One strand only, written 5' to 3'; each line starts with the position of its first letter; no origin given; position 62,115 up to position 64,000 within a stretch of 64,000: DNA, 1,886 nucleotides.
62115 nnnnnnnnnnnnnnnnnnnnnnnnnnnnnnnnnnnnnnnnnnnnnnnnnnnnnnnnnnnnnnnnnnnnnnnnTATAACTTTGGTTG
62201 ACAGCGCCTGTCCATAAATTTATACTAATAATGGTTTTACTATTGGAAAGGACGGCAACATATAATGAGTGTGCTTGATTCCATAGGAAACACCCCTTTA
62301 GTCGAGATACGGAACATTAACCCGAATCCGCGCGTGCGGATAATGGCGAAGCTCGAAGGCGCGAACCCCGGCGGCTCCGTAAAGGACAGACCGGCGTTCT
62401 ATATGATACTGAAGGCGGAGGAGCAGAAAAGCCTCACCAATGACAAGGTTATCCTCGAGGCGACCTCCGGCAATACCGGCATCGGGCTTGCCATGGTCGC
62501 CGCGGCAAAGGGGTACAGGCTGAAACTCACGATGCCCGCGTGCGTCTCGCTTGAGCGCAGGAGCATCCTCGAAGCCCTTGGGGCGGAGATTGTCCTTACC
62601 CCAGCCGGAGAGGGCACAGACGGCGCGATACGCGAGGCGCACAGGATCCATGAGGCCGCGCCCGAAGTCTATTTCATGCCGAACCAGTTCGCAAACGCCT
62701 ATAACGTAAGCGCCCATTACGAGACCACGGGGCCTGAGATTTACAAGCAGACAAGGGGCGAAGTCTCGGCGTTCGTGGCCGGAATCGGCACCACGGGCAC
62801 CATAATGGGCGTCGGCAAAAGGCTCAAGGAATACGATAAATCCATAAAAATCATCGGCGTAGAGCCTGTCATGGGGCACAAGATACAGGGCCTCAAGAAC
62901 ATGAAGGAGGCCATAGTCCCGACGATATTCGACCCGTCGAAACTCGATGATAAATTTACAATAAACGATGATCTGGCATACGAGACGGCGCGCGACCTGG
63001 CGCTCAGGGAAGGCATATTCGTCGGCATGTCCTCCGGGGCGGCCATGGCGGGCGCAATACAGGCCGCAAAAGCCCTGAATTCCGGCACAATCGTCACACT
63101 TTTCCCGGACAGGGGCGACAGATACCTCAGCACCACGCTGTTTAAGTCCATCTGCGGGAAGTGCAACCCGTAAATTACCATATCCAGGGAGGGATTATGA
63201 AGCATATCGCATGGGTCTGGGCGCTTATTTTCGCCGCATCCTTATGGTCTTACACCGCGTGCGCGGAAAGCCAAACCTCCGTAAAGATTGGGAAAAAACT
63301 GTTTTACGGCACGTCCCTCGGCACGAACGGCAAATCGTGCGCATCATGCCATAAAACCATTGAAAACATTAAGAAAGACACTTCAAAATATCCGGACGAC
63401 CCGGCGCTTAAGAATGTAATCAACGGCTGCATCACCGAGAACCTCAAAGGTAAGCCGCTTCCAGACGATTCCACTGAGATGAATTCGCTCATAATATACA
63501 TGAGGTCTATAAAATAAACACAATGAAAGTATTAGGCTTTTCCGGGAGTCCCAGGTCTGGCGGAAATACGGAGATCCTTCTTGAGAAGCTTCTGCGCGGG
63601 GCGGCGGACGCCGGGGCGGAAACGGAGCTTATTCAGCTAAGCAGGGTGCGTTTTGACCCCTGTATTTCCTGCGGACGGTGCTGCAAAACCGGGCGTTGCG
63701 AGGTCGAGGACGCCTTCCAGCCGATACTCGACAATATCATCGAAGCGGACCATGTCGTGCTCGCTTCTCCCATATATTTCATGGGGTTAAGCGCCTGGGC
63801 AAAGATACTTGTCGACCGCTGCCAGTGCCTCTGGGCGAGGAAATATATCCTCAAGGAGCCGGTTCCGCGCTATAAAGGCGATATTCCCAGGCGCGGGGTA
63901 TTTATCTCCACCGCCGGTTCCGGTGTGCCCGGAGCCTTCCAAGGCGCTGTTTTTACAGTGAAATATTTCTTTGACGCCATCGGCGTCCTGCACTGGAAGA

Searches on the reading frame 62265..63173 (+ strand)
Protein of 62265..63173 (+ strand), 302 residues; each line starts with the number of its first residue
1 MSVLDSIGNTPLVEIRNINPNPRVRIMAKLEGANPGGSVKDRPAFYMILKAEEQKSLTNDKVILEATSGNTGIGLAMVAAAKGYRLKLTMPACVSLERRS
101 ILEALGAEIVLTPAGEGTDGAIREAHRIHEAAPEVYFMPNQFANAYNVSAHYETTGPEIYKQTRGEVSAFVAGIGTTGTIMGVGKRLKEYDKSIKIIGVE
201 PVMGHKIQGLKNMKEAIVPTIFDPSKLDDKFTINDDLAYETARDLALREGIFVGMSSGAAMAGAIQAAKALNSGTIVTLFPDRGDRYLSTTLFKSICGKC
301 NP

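Call 8: search_protein_families(library=pfam, proteins=[window:62265-63173:+], max_evalue=0.01)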
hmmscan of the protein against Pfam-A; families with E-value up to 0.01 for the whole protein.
window:62265-63173:+ (302 aa): 2 families
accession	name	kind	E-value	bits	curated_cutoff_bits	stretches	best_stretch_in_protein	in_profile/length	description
PF00291.31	PALP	-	4.1e-70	236.9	35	1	4-282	2-295/295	Pyridoxal-phosphate dependent enzyme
PF00107.32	ADH_zinc_N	-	0.005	17.2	31.8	0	72-126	1-54/129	Zinc-binding dehydrogenase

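Call 83: search_protein_families(library=ncbifam, proteins=[window:62265-63173:+], max_evalue=1e-8)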
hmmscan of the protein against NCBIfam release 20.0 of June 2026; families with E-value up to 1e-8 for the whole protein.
window:62265-63173:+ (302 aa): 28 families (the best 25 are shown)
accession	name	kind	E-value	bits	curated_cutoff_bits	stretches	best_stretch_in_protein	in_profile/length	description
TIGR01136.1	cysKM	subfamily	1.8e-112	375.6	344.15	1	4-293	2-299/299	cysteine synthase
TIGR01138.1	cysM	equivalog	4.3e-108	361.3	394.2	1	3-293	2-290/290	cysteine synthase B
NF008735.0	PRK11761.1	equivalog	3.1e-103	345.1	413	1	3-294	6-295/296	cysteine synthase CysM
TIGR01139.1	cysK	equivalog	8.4e-101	337.1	350.95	1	5-293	3-298/298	cysteine synthase A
NF007989.0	PRK10717.1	equivalog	5.4e-80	269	387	1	3-294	8-319/334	cysteine synthase A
TIGR01137.1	cysta_beta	equivalog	5.2e-77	259.4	510.25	1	2-291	4-309/457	cystathionine beta-synthase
NF053679.1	CysteaSynCapA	equivalog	1.1e-62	211.8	600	2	2-201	9-210/329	cysteate synthase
TIGR03945.1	PLP_SbnA_fam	equivalog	3.1e-62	210.4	349.95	1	4-290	2-297/304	2,3-diaminopropionate biosynthesis protein SbnA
TIGR01127.1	ilvA_1Cterm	equivalog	8.9e-18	64.4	378.75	1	25-205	16-187/380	threonine ammonia-lyase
NF005292.0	PRK06815.1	equivalog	1.1e-17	64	371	1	5-205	17-208/320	threonine/serine dehydratase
NF005680.0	PRK07476.1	equivalog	3.4e-17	62.4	413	1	6-202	20-207/326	hydroxyectoine utilization dehydratase EutB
NF006094.0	PRK08246.1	subfamily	1.8e-16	60.4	331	1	6-203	20-202/310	serine/threonine dehydratase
NF006674.0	PRK09224.1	subfamily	1.3e-15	57.1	577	1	3-203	19-211/508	threonine ammonia-lyase IlvA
NF006390.0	PRK08639.1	equivalog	2.4e-15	56.4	421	1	5-207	21-218/418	threonine ammonia-lyase IlvA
NF005147.0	PRK06608.1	equivalog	6.4e-15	54.8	380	1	7-204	22-210/339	serine/threonine dehydratase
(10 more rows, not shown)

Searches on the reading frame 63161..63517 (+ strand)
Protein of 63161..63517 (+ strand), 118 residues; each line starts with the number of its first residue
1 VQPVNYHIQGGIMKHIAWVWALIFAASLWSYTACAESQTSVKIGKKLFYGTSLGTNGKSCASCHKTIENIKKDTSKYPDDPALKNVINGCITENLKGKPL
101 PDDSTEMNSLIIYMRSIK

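Call 8: search_protein_families(library=pfam, proteins=[window:63161-63517:+], max_evalue=0.01)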
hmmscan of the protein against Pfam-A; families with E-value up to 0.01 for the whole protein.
window:63161-63517:+ (118 aa): 2 families
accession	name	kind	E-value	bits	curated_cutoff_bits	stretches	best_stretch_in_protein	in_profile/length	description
PF21342.2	SoxA-TsdA_cyt-c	-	2.6e-07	30.9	27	1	49-115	6-80/88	SoxA/TsdA, cytochrome c domain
PF03150.19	CCP_MauG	-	2.1e-05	25.6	25.6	1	40-72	3-36/149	Di-haem cytochrome c peroxidase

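Call 83: search_protein_families(library=ncbifam, proteins=[window:63161-63517:+], max_evalue=1e-8)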
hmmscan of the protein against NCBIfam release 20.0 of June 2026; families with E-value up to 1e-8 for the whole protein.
window:63161-63517:+ (118 aa): 0 families

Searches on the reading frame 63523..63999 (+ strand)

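Call 58: search_protein_families(library=pfam, proteins=[window:63523-63999:+], max_evalue=0.00001)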
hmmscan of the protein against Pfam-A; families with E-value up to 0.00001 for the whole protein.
window:63523-63999:+ (159 aa): 2 families
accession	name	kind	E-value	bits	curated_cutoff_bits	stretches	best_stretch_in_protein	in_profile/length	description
PF03358.20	FMN_red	-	3.1e-22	79.2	24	1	1-110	1-105/152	NADPH-dependent FMN reductase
PF02525.22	Flavodoxin_2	-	9.7e-09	35.6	27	1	1-151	1-163/198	Flavodoxin-like fold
